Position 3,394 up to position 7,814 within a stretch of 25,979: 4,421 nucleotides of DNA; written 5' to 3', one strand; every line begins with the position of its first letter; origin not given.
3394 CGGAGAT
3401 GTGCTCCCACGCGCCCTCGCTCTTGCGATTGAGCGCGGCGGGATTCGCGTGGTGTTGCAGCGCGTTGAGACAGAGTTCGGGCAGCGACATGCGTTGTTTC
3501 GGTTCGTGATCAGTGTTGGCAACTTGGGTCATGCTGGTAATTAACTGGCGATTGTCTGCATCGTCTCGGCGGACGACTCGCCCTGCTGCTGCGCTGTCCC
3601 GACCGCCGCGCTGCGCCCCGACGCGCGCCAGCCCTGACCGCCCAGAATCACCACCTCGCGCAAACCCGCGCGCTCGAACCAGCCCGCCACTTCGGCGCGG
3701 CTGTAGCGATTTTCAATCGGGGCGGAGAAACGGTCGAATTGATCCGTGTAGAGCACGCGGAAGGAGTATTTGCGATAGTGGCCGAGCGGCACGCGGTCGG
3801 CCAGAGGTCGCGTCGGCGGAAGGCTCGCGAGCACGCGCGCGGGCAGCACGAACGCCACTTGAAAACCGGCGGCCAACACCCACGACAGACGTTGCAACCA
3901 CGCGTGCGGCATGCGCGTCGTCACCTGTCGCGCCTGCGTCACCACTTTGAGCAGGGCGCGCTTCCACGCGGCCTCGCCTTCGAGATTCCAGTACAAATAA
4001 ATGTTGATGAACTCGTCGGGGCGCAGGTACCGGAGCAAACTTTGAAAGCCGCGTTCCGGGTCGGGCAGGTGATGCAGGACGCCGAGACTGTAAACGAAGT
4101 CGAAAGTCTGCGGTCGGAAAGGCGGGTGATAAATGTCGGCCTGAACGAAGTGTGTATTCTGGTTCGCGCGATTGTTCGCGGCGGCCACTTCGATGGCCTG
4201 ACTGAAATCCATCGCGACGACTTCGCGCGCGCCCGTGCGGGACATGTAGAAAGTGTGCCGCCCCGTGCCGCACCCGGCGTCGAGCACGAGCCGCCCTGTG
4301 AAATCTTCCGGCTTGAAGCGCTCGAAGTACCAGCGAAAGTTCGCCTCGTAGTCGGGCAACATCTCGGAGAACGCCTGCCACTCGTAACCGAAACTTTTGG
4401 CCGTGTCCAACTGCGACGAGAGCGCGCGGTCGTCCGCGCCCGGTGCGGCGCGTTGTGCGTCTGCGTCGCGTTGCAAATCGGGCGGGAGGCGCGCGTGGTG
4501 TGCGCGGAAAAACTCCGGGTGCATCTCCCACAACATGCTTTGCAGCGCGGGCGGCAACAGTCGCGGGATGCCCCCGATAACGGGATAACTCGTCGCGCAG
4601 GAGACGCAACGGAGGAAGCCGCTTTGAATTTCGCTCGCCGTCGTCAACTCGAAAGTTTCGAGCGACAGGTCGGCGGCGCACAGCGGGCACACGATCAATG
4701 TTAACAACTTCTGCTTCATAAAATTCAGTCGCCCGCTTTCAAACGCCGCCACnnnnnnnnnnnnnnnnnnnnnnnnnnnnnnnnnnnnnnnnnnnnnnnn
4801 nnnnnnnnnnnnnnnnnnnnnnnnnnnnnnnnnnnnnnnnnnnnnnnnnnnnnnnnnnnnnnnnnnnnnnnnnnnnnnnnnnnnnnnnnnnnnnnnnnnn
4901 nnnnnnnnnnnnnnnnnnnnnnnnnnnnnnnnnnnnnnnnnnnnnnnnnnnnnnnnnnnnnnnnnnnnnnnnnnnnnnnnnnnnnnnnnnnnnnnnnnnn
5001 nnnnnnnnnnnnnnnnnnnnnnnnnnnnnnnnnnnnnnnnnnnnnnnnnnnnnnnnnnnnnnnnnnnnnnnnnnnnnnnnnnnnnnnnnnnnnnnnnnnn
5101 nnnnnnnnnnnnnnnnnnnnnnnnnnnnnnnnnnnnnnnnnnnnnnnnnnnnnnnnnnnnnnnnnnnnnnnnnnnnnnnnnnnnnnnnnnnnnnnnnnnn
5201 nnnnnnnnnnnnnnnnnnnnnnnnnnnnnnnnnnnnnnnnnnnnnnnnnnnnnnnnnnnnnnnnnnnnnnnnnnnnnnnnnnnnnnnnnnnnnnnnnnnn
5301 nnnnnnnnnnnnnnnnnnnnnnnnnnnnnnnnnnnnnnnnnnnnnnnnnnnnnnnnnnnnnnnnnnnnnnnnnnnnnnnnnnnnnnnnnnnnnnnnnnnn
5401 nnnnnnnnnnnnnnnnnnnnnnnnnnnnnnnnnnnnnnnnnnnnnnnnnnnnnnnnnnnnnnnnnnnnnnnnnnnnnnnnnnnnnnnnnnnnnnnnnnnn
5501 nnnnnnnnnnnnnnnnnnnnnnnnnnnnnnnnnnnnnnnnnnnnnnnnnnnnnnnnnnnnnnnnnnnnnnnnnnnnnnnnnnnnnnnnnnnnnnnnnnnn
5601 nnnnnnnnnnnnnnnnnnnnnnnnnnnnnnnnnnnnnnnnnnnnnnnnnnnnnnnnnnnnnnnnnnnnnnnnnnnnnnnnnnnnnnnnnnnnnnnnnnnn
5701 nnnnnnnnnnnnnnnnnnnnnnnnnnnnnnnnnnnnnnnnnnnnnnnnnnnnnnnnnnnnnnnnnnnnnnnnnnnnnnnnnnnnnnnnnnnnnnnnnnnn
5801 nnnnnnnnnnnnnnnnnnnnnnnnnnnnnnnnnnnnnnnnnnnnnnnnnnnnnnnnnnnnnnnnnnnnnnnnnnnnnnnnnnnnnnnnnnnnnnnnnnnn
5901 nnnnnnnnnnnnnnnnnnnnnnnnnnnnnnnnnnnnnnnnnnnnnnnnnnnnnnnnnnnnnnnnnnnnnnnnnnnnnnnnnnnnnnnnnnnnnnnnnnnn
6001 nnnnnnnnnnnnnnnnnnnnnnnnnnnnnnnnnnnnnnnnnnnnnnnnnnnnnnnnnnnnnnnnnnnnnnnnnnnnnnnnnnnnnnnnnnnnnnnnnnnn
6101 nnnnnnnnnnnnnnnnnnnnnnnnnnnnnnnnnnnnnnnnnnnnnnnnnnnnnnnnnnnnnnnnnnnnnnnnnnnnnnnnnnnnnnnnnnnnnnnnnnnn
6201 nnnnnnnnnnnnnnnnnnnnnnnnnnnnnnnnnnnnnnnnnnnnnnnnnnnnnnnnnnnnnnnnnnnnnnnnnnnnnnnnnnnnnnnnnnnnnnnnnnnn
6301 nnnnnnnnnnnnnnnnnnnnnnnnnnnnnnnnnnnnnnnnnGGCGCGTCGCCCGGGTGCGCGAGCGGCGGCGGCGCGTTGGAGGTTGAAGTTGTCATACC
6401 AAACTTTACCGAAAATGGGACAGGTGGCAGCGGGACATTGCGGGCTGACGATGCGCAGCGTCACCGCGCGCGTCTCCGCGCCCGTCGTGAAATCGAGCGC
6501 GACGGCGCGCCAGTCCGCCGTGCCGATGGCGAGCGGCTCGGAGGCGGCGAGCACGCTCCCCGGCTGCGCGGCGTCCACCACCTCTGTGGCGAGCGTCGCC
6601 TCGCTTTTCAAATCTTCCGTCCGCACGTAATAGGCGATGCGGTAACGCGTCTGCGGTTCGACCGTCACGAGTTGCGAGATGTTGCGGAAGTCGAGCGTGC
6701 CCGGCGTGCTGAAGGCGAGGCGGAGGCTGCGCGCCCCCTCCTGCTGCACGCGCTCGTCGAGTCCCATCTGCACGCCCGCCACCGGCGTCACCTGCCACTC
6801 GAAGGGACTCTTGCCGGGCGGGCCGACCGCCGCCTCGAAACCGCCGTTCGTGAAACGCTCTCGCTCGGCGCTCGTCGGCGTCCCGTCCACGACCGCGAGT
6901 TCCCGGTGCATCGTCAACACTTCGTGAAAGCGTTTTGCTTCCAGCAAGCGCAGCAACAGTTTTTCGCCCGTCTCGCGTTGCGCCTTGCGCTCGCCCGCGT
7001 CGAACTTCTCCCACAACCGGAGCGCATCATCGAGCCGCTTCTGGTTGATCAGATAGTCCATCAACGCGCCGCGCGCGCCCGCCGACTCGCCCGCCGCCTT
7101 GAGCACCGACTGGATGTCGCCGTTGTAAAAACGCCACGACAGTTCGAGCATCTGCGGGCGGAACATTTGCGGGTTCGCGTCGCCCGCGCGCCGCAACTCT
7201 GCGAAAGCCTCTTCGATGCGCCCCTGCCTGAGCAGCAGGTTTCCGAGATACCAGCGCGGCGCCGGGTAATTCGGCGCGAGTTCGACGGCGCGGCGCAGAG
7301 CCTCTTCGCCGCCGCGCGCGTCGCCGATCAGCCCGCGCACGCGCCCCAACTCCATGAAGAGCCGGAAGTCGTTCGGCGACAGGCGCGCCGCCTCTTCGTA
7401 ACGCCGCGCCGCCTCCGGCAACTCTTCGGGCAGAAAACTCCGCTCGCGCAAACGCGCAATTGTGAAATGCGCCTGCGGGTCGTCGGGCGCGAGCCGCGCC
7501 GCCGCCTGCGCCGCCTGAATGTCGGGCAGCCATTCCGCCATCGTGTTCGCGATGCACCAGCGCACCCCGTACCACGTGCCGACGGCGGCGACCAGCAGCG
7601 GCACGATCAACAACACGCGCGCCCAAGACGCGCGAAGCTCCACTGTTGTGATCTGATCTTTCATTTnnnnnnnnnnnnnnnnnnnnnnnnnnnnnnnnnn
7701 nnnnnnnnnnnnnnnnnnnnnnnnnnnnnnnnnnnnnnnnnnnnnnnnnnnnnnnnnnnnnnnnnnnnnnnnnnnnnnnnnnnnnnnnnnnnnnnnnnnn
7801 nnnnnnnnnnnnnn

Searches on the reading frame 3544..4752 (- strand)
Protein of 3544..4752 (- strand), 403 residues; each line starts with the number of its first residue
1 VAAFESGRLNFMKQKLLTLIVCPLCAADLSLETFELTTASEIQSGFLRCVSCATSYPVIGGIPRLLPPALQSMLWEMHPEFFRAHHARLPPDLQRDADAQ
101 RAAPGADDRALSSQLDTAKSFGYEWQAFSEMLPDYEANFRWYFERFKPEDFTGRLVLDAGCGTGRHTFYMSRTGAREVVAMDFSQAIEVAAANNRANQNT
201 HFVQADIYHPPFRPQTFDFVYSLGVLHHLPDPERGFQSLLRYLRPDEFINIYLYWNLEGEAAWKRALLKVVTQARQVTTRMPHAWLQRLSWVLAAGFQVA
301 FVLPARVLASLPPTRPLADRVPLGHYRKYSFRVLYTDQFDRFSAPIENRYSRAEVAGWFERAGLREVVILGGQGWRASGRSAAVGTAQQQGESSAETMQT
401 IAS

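Call 7: search_protein_families(library=pfam, proteins=[window:3544-4752:-], max_evalue=0.01)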
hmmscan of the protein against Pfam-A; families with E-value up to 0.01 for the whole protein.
window:3544-4752:- (403 aa): 11 families
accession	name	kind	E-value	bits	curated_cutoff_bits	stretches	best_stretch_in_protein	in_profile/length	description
PF08241.18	Methyltransf_11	-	2.4e-21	76.6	21.2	1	157-246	1-90/95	Methyltransferase domain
PF13649.12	Methyltransf_25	-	1.7e-20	73.9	27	1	156-246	1-96/97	Methyltransferase domain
PF13489.12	Methyltransf_23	-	1.2e-14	54.8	27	1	144-248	14-113/164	Methyltransferase domain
PF13847.12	Methyltransf_31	-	4.6e-14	52.8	27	1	156-251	7-109/145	Methyltransferase domain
PF08242.18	Methyltransf_12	-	5.9e-14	53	30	1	157-246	1-95/98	Methyltransferase domain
PF08003.17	Methyltransf_9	-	1.2e-08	34.8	23.8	1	141-243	102-209/315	Protein of unknown function (DUF1698)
PF01728.25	FtsJ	-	1.9e-05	25.1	24.1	1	143-215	13-83/181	FtsJ-like methyltransferase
PF06325.19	PrmA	-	3.8e-05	23.8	22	1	152-204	161-214/296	Ribosomal protein L11 methyltransferase (PrmA)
PF01209.24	Ubie_methyltran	-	0.0001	22.2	20.1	1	152-246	47-146/233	ubiE/COQ5 methyltransferase family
PF05175.20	MTS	-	0.00015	21.8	23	1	152-220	31-102/170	Methyltransferase small domain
PF03966.22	Trm112p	-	0.0014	19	22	1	13-61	1-40/40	Trm112p-like protein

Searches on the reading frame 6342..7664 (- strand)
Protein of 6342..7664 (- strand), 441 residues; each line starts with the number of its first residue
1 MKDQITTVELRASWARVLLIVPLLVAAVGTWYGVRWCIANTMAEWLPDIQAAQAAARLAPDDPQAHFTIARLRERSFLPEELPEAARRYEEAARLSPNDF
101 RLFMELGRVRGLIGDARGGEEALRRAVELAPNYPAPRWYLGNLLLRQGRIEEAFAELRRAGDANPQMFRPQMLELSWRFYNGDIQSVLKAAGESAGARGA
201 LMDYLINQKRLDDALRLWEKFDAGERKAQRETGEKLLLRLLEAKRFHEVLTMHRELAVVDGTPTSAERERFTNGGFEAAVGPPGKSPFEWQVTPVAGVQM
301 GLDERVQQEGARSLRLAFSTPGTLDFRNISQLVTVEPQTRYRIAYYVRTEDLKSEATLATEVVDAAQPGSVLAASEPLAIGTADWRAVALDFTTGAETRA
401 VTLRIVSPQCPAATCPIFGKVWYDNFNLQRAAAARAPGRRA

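Call 7: search_protein_families(library=pfam, proteins=[window:6342-7664:-], max_evalue=0.01)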
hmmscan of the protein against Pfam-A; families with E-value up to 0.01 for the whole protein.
window:6342-7664:- (441 aa): 12 families
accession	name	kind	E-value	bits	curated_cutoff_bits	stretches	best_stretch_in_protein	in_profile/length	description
PF13414.12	TPR_11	-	5e-11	42.6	26.8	1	121-148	15-42/42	TPR repeat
PF14559.12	TPR_19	-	1e-09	39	25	1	114-166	5-57/68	Tetratricopeptide repeat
PF13431.12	TPR_17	-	1e-06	29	24.4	0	123-153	2-32/34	Tetratricopeptide repeat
PF13428.12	TPR_14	-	6.5e-06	26.8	23.5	0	135-166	2-33/44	Tetratricopeptide repeat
PF13432.12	TPR_16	-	1.7e-05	25.6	32.7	1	114-166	11-63/65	Tetratricopeptide repeat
PF07719.23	TPR_2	-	2.3e-05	24.6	27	0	138-166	5-33/34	Tetratricopeptide repeat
PF23914.1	TPR_CcmH_CycH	-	0.00012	22.4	42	0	96-148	46-98/158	Cytochrome c-type biogenesis protein H TPR domain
PF02018.23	CBM_4_9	-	0.00023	22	25.9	1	271-408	4-132/136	Carbohydrate binding domain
PF13181.12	TPR_8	-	0.0011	19.4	25.7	0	140-165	7-32/34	Tetratricopeptide repeat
PF02834.22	LigT_PEase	-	0.0024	18.4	23.3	1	38-95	7-63/87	LigT like Phosphoesterase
PF14561.12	TPR_20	-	0.0041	17.9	25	0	46-71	5-30/90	Tetratricopeptide repeat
PF00515.34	TPR_1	-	0.009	16.2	27.8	0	140-154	7-21/34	Tetratricopeptide repeat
